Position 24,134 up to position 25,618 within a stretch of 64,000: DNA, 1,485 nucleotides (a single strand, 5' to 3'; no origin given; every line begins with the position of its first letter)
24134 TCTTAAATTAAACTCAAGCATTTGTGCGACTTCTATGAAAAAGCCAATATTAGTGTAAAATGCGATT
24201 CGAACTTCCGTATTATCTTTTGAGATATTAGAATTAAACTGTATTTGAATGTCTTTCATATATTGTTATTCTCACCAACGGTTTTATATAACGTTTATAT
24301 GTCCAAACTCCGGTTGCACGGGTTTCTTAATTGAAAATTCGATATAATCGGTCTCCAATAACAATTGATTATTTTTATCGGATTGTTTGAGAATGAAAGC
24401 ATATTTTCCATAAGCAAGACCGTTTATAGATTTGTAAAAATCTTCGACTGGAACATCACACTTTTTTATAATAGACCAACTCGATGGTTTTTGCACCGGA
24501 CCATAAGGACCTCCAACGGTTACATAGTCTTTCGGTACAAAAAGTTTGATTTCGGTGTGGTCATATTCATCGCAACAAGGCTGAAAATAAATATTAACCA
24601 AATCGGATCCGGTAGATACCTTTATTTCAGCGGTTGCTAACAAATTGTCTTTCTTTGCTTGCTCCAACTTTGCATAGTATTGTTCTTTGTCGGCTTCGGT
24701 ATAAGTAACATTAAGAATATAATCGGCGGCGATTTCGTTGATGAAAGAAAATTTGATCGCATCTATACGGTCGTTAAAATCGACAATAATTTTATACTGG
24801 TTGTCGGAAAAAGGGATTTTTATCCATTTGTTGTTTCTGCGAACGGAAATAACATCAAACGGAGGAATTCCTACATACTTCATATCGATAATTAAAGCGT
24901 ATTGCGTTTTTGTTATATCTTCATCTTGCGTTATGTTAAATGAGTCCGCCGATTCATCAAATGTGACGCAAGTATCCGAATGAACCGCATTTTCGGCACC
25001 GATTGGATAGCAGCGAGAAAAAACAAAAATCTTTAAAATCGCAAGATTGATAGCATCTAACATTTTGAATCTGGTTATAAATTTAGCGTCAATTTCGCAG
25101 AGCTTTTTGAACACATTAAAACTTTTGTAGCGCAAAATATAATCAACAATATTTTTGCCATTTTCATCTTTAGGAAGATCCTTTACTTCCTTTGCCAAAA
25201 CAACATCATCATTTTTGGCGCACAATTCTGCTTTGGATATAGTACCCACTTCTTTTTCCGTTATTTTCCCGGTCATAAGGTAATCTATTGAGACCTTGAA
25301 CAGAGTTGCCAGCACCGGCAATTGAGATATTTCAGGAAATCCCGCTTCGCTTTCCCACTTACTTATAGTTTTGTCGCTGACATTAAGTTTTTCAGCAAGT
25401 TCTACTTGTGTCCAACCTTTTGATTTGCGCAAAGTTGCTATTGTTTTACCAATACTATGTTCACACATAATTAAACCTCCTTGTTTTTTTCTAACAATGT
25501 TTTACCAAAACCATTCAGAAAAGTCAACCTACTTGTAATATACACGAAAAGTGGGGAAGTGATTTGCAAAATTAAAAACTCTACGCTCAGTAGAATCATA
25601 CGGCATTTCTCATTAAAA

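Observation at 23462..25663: AT-rich 2.2-kb island with a self-contained two-gene operon, wedged between two gene remnants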

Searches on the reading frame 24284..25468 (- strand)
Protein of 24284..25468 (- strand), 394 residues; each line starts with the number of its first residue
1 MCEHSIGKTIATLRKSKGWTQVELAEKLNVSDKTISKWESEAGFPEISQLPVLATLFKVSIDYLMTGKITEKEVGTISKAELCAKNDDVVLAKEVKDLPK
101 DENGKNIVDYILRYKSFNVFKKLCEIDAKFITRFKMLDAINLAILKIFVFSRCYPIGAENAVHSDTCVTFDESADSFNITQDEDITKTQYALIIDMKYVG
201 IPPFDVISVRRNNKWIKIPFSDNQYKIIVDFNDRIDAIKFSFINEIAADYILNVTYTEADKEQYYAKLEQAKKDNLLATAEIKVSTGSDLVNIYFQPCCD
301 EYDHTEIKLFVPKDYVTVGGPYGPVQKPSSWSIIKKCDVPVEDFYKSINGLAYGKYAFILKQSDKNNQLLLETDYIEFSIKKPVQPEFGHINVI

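Call 4: search_protein_families(library=pfam, proteins=[window:24284-25468:-], max_evalue=1)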
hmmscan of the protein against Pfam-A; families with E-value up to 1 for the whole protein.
window:24284-25468:- (394 aa): 13 families
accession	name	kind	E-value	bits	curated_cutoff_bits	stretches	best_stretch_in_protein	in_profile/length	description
PF01381.28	HTH_3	-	6.7e-11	42.5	23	1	10-64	1-55/55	Helix-turn-helix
PF12844.13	HTH_19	-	1.1e-09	38.5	30.2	1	7-68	1-62/64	Helix-turn-helix domain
PF13560.12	HTH_31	-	1.1e-06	29.3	27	1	7-60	3-57/64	Helix-turn-helix domain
PF07022.19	Phage_CI_repr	-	0.00022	22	22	1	21-68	15-61/65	Bacteriophage CI repressor helix-turn-helix domain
PF04545.22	Sigma70_r4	-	0.0026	17.7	24.1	1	12-42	14-44/50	Sigma-70, region 4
PF08279.18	HTH_11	-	0.0031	17.8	25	1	10-37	6-34/55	HTH domain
PF13384.12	HTH_23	-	0.0071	16.6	24.6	1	13-38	13-37/50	Homeodomain-like domain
PF13518.12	HTH_28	-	0.02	15.4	25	1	16-40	10-34/52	Helix-turn-helix domain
PF15943.11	YdaS_toxin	-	0.033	14.5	30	1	21-42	11-33/65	Bacterial toxin YdaS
PF23662.1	DUF7152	-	0.1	13.3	27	1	333-389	34-89/100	Domain of unknown function (DUF7152)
PF13744.12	HTH_37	-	0.14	12.4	27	1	6-36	19-49/80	Helix-turn-helix domain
PF01527.26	HTH_Tnp_1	-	0.23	12.2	24.1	1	16-42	21-47/75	Transposase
PF13412.12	HTH_24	-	0.27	11.3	21.9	1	12-36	11-35/48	Winged helix-turn-helix DNA-binding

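Call 5: search_protein_families(library=padloc, proteins=[window:24284-25468:-], max_evalue=1)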
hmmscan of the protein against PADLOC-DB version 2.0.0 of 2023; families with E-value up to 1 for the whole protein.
window:24284-25468:- (394 aa): 18 families
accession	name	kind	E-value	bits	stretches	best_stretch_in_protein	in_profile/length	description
PDLC03945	RmrA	-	2.1e-11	41.7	1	6-96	3-92/394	-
PDLC02926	HTH_VI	-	8.7e-11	39.9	1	6-79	2-74/92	-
PDLC03951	RmrA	-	9e-10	36.1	1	10-73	13-75/400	-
PDLC03954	RmrA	-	9.7e-10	35.9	1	7-69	12-74/380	-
PDLC03949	RmrA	-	8.5e-08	29.4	1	11-75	8-72/363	-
PDLC04142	capH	-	3e-07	29.4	1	4-102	5-87/103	capH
PDLC04775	PDC-M69A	-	8.6e-06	24.2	1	5-73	7-75/113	-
PDLC03948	RmrA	-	1.9e-05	21.7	1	13-72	16-75/397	-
PDLC03944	RmrA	-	4.8e-05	20.6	1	9-74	10-75/384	-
PDLC03947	RmrA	-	5.4e-05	20.2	1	6-67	12-73/383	-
PDLC03952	RmrA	-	6.8e-05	19.9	1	8-69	25-86/395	-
PDLC03956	RmrA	-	7.7e-05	19.9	1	14-70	17-74/399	-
PDLC04760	PDC-M64C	-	0.00038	18.8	1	6-38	27-59/93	-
PDLC04759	PDC-M64B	-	0.00058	17.9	1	6-40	27-61/135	-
PDLC04133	mad1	-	0.0012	17.1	1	16-47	3-34/60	mads_1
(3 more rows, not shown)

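Call 6: search_protein_families(library=ncbifam, proteins=[window:24284-25468:-], max_evalue=1)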
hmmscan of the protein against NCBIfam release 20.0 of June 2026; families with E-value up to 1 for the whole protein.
window:24284-25468:- (394 aa): 18 families
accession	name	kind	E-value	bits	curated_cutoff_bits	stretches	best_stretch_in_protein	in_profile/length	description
NF041951.1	phage_RstR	subfamily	3.4e-14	53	80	1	6-72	3-69/108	RstR family transcriptional repressor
NF052239.1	antitox_spr1629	equivalog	8.2e-10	38.3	335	1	6-89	3-85/377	spr1629 family repressor/antitoxin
NF007257.0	PRK09706.1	subfamily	2.2e-09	37.3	101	1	2-119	2-120/135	transcriptional repressor DicA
TIGR03070.1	couple_hipB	subfamily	4.9e-07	29.6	71.65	1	5-43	2-40/58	type II toxin-antitoxin system Y4mF family antitoxin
TIGR03830.1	CxxCG_CxxCG_HTH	subfamily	6.7e-06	25.9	61.8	1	6-46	66-106/127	type II TA system antitoxin MqsA family protein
NF047948.1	male_kill_WMK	equivalog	2.9e-05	23.7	300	1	5-78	5-78/300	WO male-killing family protein Wmk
NF007271.0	PRK09726.1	equivalog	3.9e-05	23.6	79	1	10-66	17-69/88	type II toxin-antitoxin system antitoxin HipB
TIGR00270.2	TIGR00270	equivalog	0.0001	22.1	110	1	8-61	78-131/159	multiprotein bridging factor aMBF1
NF007408.0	PRK09943.1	equivalog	0.00049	19.7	211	1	5-75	7-77/185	HTH-type transcriptional regulator PuuR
NF041575.1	antitoxPezA_Strep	equivalog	0.0014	18.7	290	1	6-60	2-56/158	type II toxin-antitoxin system antitoxin PezA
NF003162.0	PRK04140.1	equivalog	0.0019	17.3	263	1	7-48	128-169/317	transcriptional regulator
NF006015.0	PRK08154.1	subfamily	0.0033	16.6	204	1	5-90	30-114/314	anaerobic benzoate catabolism transcriptional regulator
TIGR02937.1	sigma70-ECF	superfamily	0.0053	16.4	42.9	1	9-42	124-157/165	sigma-70 family RNA polymerase sigma factor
NF040601.1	TerS_not_xtmA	equivalog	0.017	14.8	120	1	17-41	21-45/233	phage terminase small subunit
NF047542.1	telomere_Tap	equivalog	0.018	13.8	600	1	12-58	24-70/695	telomere-associated protein Tap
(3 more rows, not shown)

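Call 7: search_protein_families(library=phrogs, proteins=[window:24284-25468:-], max_evalue=1)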
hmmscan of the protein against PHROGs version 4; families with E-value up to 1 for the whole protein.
window:24284-25468:- (394 aa): 56 families (the best 25 are shown)
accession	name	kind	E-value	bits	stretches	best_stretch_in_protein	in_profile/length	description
phrog_8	-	transcription regulation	8.2e-18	65.9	1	5-102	76-150/346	transcriptional regulator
phrog_3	-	transcription regulation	9.2e-13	49.7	1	6-189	89-241/430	transcriptional repressor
phrog_4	-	transcription regulation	4e-12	46.8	1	5-89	136-205/400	transcriptional repressor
phrog_4836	-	transcription regulation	3.2e-10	40.9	1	4-76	74-146/194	CII-like regulator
phrog_2328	-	transcription regulation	9.7e-10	39.3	1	6-69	16-79/128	transcriptional repressor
phrog_5823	-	transcription regulation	1e-09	39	1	4-78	5-80/404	transcriptional regulator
phrog_2439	-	transcription regulation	1e-09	38.8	1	6-69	8-71/367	transcriptional regulator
phrog_2967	-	transcription regulation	6.5e-09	36.7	1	6-79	11-78/225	transcriptional regulator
phrog_2104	-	unknown function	6.5e-07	30.5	1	9-46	43-80/103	-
phrog_1994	-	DNA, RNA and nucleotide metabolism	1.5e-06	29.3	1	10-78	4-72/170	DNA binding protein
phrog_4151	-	DNA, RNA and nucleotide metabolism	6.3e-06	27.1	1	8-133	10-135/154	DNA binding protein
phrog_4739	-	unknown function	1.1e-05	26.1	1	6-76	68-138/167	-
phrog_1373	-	transcription regulation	1.5e-05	26.1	1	6-74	64-134/166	transcriptional regulator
phrog_7950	-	transcription regulation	1.6e-05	25.9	1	11-41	13-43/68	transcriptional repressor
phrog_3037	-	transcription regulation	3.6e-05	24.6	1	12-98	33-111/189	transcriptional repressor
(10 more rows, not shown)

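Call 8: find_homologous_proteins(query=window:24284-25468:-)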
Query window:24284-25468:- (394 aa): 1217 proteins with E <= 0.001 among 4447 candidates; the best 120 are listed.
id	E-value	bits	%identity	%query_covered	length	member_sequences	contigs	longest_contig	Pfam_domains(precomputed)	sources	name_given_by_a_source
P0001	1.2e-158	546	98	63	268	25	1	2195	-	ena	-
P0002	2.4e-127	443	80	63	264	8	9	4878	-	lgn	-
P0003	2.6e-127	443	79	63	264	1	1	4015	-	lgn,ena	-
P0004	1.5e-126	440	78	63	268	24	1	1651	-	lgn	-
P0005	1.6e-124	434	79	63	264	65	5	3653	-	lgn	-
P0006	3.0e-124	433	77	63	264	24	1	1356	-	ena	-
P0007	3.8e-124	433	78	63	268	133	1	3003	-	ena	-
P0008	1.2e-122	428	77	63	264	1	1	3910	-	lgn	-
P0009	1.6e-121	424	77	63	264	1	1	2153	-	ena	-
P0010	6.6e-119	415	74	63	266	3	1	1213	-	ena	-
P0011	3.0e-117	410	75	63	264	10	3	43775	-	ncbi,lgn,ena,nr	ncbi:MAG: hypothetical protein SOR23_05755 [Candidatus Enterosoma sp.]|nr:hypothetical protein [Baci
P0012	5.9e-117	409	73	63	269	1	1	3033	-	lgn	-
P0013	9.3e-117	408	74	63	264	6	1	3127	-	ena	-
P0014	9.8e-117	408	73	66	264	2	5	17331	-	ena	-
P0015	3.2e-116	406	74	63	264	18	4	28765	-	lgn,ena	-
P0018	2.4e-115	404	75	63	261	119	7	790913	-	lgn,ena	-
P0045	2.7e-83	298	99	37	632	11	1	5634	PF12844.14,PF01381.29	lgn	-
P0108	1.0e-67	247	81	37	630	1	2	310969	PF12844.14,PF01381.29,PF13560.13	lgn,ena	-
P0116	2.0e-67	246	81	37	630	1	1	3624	PF12844.14,PF18735.7,PF01381.29,PF13560.13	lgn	-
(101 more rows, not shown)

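Call 16: find_encoding_contigs(protein=P0045, flank=6000, max_places=4)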
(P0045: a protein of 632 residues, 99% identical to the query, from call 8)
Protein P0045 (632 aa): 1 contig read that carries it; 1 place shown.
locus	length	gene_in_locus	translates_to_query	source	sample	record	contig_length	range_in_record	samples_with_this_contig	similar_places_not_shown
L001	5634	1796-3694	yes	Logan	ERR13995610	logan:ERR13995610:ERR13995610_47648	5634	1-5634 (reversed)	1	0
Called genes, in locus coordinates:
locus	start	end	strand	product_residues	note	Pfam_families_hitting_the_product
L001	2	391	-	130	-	?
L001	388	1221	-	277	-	-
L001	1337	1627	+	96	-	-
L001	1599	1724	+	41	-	-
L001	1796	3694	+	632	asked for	PF01381:HTH_3, PF12844:HTH_19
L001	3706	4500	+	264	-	-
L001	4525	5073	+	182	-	-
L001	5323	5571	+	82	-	PF01381:HTH_3, PF13443:HTH_26 (faint)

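Call 18: find_encoding_contigs(protein=window:24284-25468:-, flank=10000, max_places=6)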
Protein window:24284-25468:- (394 aa): 5 contigs read that carry it; 2 places shown.
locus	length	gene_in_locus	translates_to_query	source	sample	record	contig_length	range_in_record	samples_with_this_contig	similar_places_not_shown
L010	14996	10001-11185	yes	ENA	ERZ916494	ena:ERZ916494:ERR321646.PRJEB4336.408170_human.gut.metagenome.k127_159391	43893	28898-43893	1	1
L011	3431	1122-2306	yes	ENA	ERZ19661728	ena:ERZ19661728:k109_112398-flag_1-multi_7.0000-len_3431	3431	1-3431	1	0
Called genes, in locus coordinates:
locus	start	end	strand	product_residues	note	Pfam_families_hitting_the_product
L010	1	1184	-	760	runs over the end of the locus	PF12704:MacB_PCD (faint), PF02687:FtsX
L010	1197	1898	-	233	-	PF03193:RsgA_GTPase (weak), PF02463:SMC_N (faint), PF00005:ABC_tran, PF13304:AAA_21 (faint)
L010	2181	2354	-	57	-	-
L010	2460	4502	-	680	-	PF00009:GTP_EFTU, PF22042:EF-G_D2, PF03144:GTP_EFTU_D2 (weak), PF14492:EFG_III, PF03764:EFG_IV, PF00679:EFG_C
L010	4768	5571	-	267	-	PF01026:TatD_DNase, PF04909:Amidohydro_2 (weak)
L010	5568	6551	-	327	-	PF01210:NAD_Gly3P_dh_N, PF02558:ApbA (weak), PF07479:NAD_Gly3P_dh_C, PF20618:GPD_NAD_C_bact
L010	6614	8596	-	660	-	PF00133:tRNA-synt_1, PF01406:tRNA-synt_1e (faint), PF09334:tRNA-synt_1g, PF00133:tRNA-synt_1 (weak), PF19303:Anticodon_3, PF08264:Anticodon_1 (weak), PF01588:tRNA_bind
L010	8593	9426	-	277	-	-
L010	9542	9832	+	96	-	-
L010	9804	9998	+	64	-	-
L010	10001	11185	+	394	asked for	PF01381:HTH_3, PF12844:HTH_19, PF13560:HTH_31 (faint)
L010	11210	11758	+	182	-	-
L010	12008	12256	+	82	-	PF01381:HTH_3, PF13443:HTH_26 (faint)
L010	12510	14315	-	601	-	PF00144:Beta-lactamase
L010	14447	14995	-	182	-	?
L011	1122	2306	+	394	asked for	PF01381:HTH_3, PF12844:HTH_19, PF13560:HTH_31 (faint)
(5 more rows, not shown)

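Call 21: search_protein_families(library=pfam, proteins=[P0045, P0108, P0001, P0018, P0116], max_evalue=1)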
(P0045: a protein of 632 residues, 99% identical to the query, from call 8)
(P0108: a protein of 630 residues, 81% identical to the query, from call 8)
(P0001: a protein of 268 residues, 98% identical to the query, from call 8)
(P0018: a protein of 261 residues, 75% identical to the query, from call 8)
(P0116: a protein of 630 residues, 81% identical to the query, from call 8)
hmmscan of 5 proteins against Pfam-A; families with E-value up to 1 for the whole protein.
P0045 (632 aa): 13 families
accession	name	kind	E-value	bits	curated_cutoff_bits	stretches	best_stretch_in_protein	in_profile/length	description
PF01381.28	HTH_3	-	1.2e-10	41.7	23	1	10-64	1-55/55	Helix-turn-helix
PF12844.13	HTH_19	-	1.7e-09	37.9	30.2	1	7-68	1-62/64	Helix-turn-helix domain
PF13560.12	HTH_31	-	2e-06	28.4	27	1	7-60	3-57/64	Helix-turn-helix domain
PF07022.19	Phage_CI_repr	-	0.00015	22.5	22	1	21-68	15-61/65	Bacteriophage CI repressor helix-turn-helix domain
PF18735.6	HEPN_RiboL-PSP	-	0.00046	20.6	28.4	1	562-632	97-181/191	RiboL-PSP-HEPN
PF08279.18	HTH_11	-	0.0033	17.7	25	1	11-37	7-34/55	HTH domain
PF04545.22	Sigma70_r4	-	0.0039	17.1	24.1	1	12-42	14-44/50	Sigma-70, region 4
PF13384.12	HTH_23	-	0.0078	16.5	24.6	1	13-38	13-37/50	Homeodomain-like domain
PF13518.12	HTH_28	-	0.025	15.1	25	1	16-40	10-34/52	Helix-turn-helix domain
PF13643.11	DUF4145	-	0.027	15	23.1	0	588-627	47-85/88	Domain of unknown function (DUF4145)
PF15943.11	YdaS_toxin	-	0.038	14.2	30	1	21-41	11-32/65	Bacterial toxin YdaS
PF09943.14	DUF2175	-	0.039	14.6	25.1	0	367-401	46-80/98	Uncharacterized protein conserved in archaea (DUF2175)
PF12867.12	DinB_2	-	0.08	13.8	24.8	1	470-524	40-99/128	DinB superfamily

P0108 (630 aa): 13 families
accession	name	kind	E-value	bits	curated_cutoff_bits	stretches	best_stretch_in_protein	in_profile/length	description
PF01381.28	HTH_3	-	4e-11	43.2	23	1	10-64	1-55/55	Helix-turn-helix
PF12844.13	HTH_19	-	2.7e-08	34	30.2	1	7-68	1-62/64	Helix-turn-helix domain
PF13560.12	HTH_31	-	1.4e-07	32.2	27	1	7-60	3-57/64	Helix-turn-helix domain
PF18735.6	HEPN_RiboL-PSP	-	0.00029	21.2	28.4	1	502-630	94-181/191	RiboL-PSP-HEPN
PF07022.19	Phage_CI_repr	-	0.00033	21.4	22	1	16-68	9-61/65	Bacteriophage CI repressor helix-turn-helix domain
PF04545.22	Sigma70_r4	-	0.0082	16.1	24.1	1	12-42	14-44/50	Sigma-70, region 4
PF08279.18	HTH_11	-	0.015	15.6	25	1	10-37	6-34/55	HTH domain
PF15943.11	YdaS_toxin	-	0.02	15.1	30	1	21-41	11-32/65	Bacterial toxin YdaS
PF13384.12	HTH_23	-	0.03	14.6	24.6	1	13-38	13-37/50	Homeodomain-like domain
PF13518.12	HTH_28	-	0.042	14.4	25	1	14-40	8-34/52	Helix-turn-helix domain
PF08281.18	Sigma70_r4_2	-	0.048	13.8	25.7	1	12-37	20-45/54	Sigma-70, region 4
PF13744.12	HTH_37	-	0.051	13.8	27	1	6-37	19-50/80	Helix-turn-helix domain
PF14549.12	P22_Cro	-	0.068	13.4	30.2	1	21-39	12-30/60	DNA-binding transcriptional regulator Cro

P0001 (268 aa): 0 families

P0018 (261 aa): 3 families
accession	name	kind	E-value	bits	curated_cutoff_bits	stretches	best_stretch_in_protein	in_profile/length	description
PF22321.2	Zona_CL2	-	0.0022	18.5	26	1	45-125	35-117/154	Zonadhesin, second cohesin-like domain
PF15580.11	Imm53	-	0.13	12.5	25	1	49-100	23-78/92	Immunity protein 53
PF06868.16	DUF1257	-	0.2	12.4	22.2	1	65-142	19-97/103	Protein of unknown function (DUF1257)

P0116 (630 aa): 14 families
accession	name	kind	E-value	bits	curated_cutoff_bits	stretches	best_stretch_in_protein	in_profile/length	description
PF01381.28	HTH_3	-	1.7e-11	44.4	23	1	10-64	1-55/55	Helix-turn-helix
PF12844.13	HTH_19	-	1.2e-09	38.4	30.2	1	7-68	1-62/64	Helix-turn-helix domain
PF13560.12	HTH_31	-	5.1e-07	30.4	27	1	7-60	3-57/64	Helix-turn-helix domain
PF18735.6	HEPN_RiboL-PSP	-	3.7e-06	27.4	28.4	1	525-630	65-181/191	RiboL-PSP-HEPN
PF07022.19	Phage_CI_repr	-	0.0005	20.8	22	1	21-68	15-61/65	Bacteriophage CI repressor helix-turn-helix domain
PF04545.22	Sigma70_r4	-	0.011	15.7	24.1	1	12-42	14-44/50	Sigma-70, region 4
PF15943.11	YdaS_toxin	-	0.02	15.2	30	1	21-41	11-32/65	Bacterial toxin YdaS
PF08279.18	HTH_11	-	0.024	14.9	25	1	13-37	9-34/55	HTH domain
PF14549.12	P22_Cro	-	0.068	13.4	30.2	1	21-39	12-30/60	DNA-binding transcriptional regulator Cro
PF13384.12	HTH_23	-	0.085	13.1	24.6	1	14-38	12-37/50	Homeodomain-like domain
PF13744.12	HTH_37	-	0.095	13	27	1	6-37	19-50/80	Helix-turn-helix domain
PF13518.12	HTH_28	-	0.1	13.2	25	1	13-40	7-34/52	Helix-turn-helix domain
PF09943.14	DUF2175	-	0.15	12.8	25.1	0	372-402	49-79/98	Uncharacterized protein conserved in archaea (DUF2175)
PF03245.18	Phage_lysis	-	0.26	12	25.4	0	487-550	7-72/126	Bacteriophage Rz lysis protein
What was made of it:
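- On HEPN-MNT toxin-antitoxin: None of g1, g2 or g3 has an NTase domain (calls 4, 21).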

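Call 23: search_protein_families(library=padloc, proteins=[P0045, P0108, P0001, P0018], max_evalue=0.1)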
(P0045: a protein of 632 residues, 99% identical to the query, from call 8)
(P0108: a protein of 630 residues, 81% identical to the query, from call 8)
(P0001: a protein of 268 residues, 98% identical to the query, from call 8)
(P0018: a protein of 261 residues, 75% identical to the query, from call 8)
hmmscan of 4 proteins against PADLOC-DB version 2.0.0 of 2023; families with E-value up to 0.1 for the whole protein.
P0045 (632 aa): 17 families
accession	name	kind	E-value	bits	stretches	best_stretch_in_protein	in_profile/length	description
PDLC03945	RmrA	-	4e-11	40.7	1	6-95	3-91/394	-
PDLC02926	HTH_VI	-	2.8e-10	38.3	1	6-73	2-69/92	-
PDLC03954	RmrA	-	9.7e-10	35.9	1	7-69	12-74/380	-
PDLC03951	RmrA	-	9.9e-10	35.9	1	10-73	13-75/400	-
PDLC03949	RmrA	-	1.5e-07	28.6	1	11-73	8-70/363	-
PDLC04142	capH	-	5.5e-07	28.6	1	4-102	5-87/103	capH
PDLC03948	RmrA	-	2.4e-05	21.4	1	13-72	16-75/397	-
PDLC04775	PDC-M69A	-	4e-05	22.1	1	5-72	7-74/113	-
PDLC03956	RmrA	-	8.9e-05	19.7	1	14-74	17-78/399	-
PDLC03947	RmrA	-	0.00013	18.9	1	6-67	12-73/383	-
PDLC03952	RmrA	-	0.00013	18.9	1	8-69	25-86/395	-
PDLC03944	RmrA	-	0.00015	18.9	1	9-67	10-68/384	-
PDLC04760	PDC-M64C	-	0.00016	20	1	6-38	27-59/93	-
PDLC04759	PDC-M64B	-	0.00046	18.2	1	6-40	27-61/135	-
PDLC04133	mad1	-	0.0018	16.5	1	16-47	3-34/60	mads_1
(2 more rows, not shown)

P0108 (630 aa): 16 families
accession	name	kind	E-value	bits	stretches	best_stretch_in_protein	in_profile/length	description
PDLC03945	RmrA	-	1.8e-11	41.8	1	6-111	3-108/394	-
PDLC02926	HTH_VI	-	2e-09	35.6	1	6-73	2-69/92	-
PDLC03954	RmrA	-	2.5e-09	34.5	1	7-71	12-75/380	-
PDLC03951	RmrA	-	5e-09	33.6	1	10-74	13-77/400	-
PDLC04142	capH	-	6.2e-08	31.6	1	1-99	2-84/103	capH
PDLC03949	RmrA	-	4e-07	27.2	1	11-71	8-68/363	-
PDLC03952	RmrA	-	2.2e-05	21.5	1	8-71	25-88/395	-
PDLC03947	RmrA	-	2.4e-05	21.4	1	6-69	12-75/383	-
PDLC04775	PDC-M69A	-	3.8e-05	22.2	1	5-72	7-74/113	-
PDLC03956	RmrA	-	0.0001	19.5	1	8-71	11-75/399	-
PDLC04757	PDC-M64B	-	0.00046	18.2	1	6-76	30-98/128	-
PDLC04759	PDC-M64B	-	0.00075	17.5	1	6-40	27-61/135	-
PDLC04760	PDC-M64C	-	0.00094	17.5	1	6-39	27-60/93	-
PDLC03948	RmrA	-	0.0016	15.4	1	12-68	15-71/397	-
PDLC03955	RmrA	-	0.0025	15.1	1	9-69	24-84/371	-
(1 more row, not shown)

P0001 (268 aa): 0 families

P0018 (261 aa): 0 families

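Call 39: predict_structure(alignment_id=A2)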
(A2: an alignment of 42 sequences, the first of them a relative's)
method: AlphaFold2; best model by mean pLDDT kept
length: 268 residues; sequences in the alignment: 42
mean_pLDDT: 86.5   pTM: 0.61
mean pLDDT of the five models: 86.5, 86.4, 84.9, 84.7, 84.1
residues with pLDDT >= 90: 129; 70-90: 117; 50-70: 20; < 50: 2
segments of 3 or more residues with pLDDT < 50: none
pLDDT, mean of each block of 10 residues (from residue 1): 74 82 86 62 86 89 91 87 95 93 94 93 93 88 85 88 90 92 90 77 89 91 91 95 91 81 56
secondary structure, 60 per line:
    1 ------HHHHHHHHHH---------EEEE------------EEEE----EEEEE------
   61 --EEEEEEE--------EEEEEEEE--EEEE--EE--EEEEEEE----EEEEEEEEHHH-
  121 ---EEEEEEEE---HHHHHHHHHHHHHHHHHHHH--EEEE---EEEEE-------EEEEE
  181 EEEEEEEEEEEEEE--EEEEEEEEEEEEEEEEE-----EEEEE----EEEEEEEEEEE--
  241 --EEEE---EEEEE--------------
elements in order: H7-16 E26-29 E42-45 E50-54 E63-69 E78-85 E88-91 E98-104 E109-116 E124-131 H135-154 E157-160 E164-168 E176-194 E197-213 E219-223 E228-238 E243-246 E250-254
